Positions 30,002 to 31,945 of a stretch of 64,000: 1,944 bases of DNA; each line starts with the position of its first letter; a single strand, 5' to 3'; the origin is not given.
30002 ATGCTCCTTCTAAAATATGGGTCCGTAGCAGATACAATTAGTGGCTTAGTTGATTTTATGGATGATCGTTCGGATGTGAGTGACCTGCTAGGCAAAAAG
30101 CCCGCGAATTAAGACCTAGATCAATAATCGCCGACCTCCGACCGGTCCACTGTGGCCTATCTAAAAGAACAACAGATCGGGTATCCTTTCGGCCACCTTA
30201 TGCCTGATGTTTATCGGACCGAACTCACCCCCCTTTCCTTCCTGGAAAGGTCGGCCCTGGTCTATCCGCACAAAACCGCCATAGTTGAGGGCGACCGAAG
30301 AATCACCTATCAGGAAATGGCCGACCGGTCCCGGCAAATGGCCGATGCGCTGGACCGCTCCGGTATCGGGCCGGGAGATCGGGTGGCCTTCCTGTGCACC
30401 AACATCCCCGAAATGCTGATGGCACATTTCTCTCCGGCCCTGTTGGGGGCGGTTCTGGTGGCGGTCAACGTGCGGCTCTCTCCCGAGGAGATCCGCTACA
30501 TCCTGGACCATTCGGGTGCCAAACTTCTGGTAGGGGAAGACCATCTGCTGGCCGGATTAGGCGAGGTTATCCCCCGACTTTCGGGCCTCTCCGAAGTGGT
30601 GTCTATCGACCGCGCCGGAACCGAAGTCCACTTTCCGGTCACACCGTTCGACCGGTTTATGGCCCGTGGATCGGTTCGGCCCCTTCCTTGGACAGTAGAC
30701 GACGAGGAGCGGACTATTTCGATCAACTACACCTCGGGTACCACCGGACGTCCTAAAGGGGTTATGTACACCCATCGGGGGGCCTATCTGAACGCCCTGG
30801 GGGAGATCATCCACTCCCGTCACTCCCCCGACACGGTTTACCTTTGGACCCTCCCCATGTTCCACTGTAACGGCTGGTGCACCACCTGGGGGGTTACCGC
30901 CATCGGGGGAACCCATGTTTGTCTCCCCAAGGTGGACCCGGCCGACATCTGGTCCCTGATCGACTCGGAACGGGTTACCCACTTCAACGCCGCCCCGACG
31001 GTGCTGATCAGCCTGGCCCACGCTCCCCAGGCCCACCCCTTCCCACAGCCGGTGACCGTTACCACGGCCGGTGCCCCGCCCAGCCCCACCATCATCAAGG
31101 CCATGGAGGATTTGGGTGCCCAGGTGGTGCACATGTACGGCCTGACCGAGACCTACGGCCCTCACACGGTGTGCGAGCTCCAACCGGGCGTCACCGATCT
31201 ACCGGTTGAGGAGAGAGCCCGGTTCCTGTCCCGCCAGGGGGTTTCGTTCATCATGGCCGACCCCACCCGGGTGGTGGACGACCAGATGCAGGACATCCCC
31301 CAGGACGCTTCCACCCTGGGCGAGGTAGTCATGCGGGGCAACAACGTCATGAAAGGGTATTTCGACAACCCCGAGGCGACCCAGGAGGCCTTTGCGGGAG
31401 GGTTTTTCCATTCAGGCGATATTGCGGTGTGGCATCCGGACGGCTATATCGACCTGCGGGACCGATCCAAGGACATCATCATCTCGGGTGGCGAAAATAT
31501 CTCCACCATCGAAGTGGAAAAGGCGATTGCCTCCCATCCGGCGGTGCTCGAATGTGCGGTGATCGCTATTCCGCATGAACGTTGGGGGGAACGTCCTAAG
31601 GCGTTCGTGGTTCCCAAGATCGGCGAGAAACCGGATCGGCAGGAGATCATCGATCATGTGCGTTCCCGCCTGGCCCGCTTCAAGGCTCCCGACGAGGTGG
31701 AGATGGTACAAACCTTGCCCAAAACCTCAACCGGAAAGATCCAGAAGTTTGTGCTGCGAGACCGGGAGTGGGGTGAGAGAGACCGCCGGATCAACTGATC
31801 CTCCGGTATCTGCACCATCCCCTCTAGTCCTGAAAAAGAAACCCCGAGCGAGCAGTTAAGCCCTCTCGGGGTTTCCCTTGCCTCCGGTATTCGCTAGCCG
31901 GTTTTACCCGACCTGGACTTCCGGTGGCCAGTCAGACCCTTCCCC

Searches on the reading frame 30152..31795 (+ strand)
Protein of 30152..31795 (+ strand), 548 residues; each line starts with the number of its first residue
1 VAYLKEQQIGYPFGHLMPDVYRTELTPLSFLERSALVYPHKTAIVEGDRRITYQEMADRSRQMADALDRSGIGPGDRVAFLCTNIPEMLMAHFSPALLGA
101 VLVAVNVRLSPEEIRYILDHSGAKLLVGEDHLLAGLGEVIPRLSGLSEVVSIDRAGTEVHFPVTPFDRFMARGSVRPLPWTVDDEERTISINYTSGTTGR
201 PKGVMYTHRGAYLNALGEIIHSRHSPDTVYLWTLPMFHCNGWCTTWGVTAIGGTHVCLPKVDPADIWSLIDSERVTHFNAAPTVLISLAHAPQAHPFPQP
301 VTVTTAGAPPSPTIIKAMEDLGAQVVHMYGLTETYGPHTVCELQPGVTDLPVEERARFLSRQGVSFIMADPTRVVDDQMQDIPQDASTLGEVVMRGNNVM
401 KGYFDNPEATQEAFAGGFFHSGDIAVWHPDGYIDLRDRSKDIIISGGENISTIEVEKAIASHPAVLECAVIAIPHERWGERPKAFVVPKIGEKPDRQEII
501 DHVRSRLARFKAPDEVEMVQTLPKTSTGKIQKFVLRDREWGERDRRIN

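Call 83: search_protein_families(library=pfam, proteins=[window:30152-31795:+], max_evalue=0.001)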
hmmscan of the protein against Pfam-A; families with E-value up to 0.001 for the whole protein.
window:30152-31795:+ (548 aa): 2 families
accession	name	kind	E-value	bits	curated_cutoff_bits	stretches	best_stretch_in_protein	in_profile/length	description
PF00501.34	AMP-binding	-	7.2e-84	282.2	29.9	1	31-404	1-384/384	AMP-binding enzyme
PF13193.12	AMP-binding_C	-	2.2e-25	89.8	24.5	1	454-529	1-76/76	AMP-binding enzyme C-terminal domain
